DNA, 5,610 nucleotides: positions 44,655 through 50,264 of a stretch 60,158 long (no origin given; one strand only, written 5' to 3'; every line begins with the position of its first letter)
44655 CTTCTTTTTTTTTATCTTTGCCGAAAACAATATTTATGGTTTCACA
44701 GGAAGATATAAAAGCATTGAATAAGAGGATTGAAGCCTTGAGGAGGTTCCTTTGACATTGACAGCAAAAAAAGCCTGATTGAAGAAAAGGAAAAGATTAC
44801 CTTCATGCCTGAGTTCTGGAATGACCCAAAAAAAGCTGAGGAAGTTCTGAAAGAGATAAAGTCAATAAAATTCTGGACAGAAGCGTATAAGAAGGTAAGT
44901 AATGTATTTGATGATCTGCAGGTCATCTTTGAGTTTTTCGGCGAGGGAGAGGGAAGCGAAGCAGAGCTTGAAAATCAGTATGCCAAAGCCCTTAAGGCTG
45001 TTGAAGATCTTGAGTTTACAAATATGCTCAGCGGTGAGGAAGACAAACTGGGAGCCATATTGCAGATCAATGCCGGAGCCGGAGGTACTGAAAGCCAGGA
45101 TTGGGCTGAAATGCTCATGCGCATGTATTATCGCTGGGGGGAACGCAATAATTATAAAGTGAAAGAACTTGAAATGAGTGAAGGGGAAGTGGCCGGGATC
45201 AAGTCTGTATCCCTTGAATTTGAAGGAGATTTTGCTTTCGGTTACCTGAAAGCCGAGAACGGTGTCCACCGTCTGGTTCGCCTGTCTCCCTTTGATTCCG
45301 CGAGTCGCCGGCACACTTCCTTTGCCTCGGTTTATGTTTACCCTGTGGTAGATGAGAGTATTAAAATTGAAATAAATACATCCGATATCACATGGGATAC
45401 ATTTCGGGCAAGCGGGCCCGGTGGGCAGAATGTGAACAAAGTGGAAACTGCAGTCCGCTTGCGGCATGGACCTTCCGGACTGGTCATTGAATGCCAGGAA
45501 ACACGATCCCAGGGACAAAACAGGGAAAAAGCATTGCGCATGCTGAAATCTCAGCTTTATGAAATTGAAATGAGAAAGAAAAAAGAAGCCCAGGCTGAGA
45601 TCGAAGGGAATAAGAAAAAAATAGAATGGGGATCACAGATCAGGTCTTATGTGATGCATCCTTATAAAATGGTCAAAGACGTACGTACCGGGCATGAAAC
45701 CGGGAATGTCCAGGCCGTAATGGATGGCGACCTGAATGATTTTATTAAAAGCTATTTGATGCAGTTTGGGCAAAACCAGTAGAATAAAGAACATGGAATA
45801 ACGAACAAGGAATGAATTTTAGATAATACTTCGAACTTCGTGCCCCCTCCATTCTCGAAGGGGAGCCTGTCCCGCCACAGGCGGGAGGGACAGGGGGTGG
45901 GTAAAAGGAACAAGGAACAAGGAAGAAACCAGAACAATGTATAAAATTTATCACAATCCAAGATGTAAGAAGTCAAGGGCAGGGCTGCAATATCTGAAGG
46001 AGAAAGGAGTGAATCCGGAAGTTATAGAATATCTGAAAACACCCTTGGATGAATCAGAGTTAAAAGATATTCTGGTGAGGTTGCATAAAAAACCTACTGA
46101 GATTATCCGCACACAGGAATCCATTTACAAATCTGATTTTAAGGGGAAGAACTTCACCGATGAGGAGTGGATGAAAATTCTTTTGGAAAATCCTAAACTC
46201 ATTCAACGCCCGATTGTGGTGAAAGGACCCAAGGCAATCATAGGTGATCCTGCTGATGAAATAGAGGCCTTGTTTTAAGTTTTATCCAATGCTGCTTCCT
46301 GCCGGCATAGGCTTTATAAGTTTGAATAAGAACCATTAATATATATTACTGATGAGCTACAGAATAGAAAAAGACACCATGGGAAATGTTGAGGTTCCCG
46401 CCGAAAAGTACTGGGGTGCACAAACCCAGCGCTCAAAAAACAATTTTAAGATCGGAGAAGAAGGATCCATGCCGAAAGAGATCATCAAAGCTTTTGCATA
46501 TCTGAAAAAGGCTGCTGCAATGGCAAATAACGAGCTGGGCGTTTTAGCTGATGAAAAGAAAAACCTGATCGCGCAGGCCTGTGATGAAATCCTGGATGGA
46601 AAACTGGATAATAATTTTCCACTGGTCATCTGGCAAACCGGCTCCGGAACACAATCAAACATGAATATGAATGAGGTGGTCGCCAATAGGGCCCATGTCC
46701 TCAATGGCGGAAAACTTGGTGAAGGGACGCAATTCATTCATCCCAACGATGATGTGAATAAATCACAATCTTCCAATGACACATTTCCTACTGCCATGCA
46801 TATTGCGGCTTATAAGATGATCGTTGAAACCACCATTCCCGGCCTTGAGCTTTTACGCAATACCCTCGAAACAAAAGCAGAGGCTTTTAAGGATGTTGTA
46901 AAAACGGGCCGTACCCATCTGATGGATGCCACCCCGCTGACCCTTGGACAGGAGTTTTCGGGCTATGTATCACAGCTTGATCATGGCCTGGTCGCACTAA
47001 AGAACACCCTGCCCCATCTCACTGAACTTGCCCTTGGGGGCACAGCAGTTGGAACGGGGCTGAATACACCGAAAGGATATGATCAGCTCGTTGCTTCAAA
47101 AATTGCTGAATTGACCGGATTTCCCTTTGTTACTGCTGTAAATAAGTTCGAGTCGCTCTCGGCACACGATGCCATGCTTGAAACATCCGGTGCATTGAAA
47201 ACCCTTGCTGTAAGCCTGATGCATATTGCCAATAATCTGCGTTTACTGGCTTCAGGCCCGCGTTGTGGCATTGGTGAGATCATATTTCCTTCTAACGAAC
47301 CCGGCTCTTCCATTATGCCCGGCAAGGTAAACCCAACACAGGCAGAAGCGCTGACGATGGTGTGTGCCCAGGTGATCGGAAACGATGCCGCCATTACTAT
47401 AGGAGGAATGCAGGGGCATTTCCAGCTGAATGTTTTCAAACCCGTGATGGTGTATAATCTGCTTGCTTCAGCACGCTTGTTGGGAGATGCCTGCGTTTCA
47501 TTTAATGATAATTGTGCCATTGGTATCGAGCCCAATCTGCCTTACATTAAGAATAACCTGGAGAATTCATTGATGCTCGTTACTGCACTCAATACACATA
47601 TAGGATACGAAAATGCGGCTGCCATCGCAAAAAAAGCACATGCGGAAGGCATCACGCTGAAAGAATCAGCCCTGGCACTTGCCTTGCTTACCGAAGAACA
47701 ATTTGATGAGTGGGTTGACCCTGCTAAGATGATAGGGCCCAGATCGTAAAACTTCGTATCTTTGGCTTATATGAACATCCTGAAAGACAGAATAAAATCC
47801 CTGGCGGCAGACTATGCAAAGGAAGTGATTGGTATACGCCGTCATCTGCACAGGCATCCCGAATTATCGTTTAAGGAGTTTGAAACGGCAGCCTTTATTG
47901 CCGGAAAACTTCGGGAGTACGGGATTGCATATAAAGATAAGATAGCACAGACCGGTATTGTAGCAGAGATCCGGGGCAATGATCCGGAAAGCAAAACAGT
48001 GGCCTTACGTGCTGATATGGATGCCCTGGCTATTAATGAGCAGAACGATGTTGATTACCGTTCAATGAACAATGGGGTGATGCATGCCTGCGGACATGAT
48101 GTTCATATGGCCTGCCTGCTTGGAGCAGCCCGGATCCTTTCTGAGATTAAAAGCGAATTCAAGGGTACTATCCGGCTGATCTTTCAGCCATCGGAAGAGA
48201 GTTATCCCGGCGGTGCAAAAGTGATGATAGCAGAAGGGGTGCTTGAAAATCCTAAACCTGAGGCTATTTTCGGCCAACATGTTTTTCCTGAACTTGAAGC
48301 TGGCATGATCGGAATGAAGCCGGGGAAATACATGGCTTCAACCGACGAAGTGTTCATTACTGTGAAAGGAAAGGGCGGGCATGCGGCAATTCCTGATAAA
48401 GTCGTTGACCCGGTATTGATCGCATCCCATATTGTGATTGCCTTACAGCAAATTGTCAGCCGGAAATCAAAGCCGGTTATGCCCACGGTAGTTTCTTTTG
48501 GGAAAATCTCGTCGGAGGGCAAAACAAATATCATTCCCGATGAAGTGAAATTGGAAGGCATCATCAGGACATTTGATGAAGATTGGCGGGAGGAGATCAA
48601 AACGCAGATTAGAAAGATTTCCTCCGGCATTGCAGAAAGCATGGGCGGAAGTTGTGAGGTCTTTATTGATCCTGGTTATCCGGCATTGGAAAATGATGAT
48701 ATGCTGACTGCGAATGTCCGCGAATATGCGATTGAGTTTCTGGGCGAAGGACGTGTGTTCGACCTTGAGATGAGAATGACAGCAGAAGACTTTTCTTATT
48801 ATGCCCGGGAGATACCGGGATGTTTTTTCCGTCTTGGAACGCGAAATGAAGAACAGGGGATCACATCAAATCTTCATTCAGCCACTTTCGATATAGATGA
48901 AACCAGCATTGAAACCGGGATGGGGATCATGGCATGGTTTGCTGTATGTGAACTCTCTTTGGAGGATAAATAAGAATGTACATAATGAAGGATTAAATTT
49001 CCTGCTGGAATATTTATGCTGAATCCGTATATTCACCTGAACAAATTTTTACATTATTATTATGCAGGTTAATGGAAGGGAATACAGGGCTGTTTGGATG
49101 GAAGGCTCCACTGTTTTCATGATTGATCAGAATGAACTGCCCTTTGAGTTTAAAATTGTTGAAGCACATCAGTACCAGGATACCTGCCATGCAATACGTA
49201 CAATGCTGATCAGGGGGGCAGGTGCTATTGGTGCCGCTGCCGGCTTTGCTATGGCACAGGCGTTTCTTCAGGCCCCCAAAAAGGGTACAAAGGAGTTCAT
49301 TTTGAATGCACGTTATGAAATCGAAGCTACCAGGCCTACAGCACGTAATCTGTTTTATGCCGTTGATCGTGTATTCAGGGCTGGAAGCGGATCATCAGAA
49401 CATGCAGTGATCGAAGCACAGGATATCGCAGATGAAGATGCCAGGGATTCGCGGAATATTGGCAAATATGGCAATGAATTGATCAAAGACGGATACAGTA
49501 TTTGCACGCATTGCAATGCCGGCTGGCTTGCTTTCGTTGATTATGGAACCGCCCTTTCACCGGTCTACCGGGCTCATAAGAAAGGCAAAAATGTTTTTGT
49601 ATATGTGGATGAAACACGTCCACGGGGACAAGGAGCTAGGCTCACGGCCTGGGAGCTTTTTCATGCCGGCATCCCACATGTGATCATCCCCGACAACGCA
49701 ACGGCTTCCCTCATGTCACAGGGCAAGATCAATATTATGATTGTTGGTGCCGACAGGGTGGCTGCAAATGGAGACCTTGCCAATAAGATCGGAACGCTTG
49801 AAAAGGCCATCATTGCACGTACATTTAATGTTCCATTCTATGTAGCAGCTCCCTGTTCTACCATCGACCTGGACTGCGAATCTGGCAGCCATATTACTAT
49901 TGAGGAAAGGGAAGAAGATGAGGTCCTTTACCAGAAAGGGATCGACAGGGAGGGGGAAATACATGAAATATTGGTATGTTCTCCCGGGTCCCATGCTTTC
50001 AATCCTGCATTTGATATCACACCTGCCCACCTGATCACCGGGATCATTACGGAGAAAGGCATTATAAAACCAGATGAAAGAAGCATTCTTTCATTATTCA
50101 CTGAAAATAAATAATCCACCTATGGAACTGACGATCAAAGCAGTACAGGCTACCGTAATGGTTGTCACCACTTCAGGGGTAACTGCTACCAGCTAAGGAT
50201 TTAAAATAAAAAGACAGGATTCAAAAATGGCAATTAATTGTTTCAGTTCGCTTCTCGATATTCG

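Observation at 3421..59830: Window-wide family of intergenic 7-nt and 8-nt periodic 'word' arrays in about 10 of 45 intergenic gaps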

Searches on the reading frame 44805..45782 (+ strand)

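Call 26: search_protein_families(library=pfam, proteins=[window:44805-45782:+], max_evalue=0.00001)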
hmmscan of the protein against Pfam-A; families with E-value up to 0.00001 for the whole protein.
window:44805-45782:+ (325 aa): 2 families
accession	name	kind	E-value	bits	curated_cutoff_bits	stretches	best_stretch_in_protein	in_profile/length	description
PF03462.23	PCRF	-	3.9e-52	177.3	24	1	2-176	15-194/194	PCRF domain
PF00472.26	RF-1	-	1.4e-41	141.5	35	1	185-294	2-116/116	RF-1 domain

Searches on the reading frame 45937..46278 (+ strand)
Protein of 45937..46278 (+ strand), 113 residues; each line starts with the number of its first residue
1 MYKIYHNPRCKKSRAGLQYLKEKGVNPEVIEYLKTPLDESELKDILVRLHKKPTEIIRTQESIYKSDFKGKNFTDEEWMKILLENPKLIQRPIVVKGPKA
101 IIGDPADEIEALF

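Call 26: search_protein_families(library=pfam, proteins=[window:45937-46278:+], max_evalue=0.00001)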
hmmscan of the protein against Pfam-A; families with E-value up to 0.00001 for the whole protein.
window:45937-46278:+ (113 aa): 1 family
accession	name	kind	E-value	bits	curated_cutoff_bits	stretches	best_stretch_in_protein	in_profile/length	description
PF03960.21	ArsC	-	2.4e-14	53.8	24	1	5-111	1-78/79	ArsC family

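Call 27: find_encoding_contigs(protein=window:45937-46278:+, flank=10000, max_places=10)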
Protein window:45937-46278:+ (113 aa): 3 contigs read that carry it; 2 places shown.
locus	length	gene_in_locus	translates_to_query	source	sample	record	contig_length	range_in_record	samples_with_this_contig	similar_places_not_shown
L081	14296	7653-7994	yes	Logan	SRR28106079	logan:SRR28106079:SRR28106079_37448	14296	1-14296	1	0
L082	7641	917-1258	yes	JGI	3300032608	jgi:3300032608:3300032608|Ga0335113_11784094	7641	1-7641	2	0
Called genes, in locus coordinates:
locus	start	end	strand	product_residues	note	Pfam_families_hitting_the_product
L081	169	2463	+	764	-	PF00390:malic, PF03949:Malic_M, PF01515:PTA_PTB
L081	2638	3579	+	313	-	PF00056:Ldh_1_N, PF02866:Ldh_1_C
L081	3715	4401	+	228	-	PF02146:SIR2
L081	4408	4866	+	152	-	PF21982:RecX_HTH1 (weak), PF02631:RecX_HTH2, PF21981:RecX_HTH3 (weak)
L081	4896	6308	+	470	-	PF02369:Big_1 (faint), PF13620:CarboxypepD_reg, PF13715:CarbopepD_reg_2 (faint), PF17210:SdrD_B (weak), PF17802:SpaA (faint), PF13620:CarboxypepD_reg (weak), PF20773:InhA-like_MAM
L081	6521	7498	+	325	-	PF03462:PCRF, PF00472:RF-1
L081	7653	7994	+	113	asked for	PF03960:ArsC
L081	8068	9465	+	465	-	PF00206:Lyase_1, PF10415:FumaraseC_C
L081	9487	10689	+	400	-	PF01546:Peptidase_M20, PF07687:M20_dimer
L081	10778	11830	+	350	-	PF01008:IF-2B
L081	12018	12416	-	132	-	-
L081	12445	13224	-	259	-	PF04055:Radical_SAM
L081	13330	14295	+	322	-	?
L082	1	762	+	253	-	?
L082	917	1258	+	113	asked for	PF03960:ArsC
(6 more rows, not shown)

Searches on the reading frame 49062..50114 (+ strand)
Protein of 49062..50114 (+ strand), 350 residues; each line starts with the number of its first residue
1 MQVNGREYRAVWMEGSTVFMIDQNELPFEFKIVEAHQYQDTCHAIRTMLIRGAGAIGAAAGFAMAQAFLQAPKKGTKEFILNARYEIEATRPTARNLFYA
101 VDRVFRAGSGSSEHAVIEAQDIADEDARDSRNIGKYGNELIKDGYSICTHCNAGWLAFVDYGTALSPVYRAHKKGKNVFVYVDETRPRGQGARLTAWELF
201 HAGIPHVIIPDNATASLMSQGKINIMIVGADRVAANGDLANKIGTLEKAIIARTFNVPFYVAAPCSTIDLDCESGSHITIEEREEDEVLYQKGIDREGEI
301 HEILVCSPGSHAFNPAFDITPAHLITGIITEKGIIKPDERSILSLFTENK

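Call 26: search_protein_families(library=pfam, proteins=[window:49062-50114:+], max_evalue=0.00001)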
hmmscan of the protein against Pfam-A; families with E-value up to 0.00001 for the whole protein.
window:49062-50114:+ (350 aa): 1 family
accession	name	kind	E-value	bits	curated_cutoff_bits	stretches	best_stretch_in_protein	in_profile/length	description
PF01008.23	IF-2B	-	3.4e-70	236.9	22.4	1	50-337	2-280/280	Initiation factor 2 subunit family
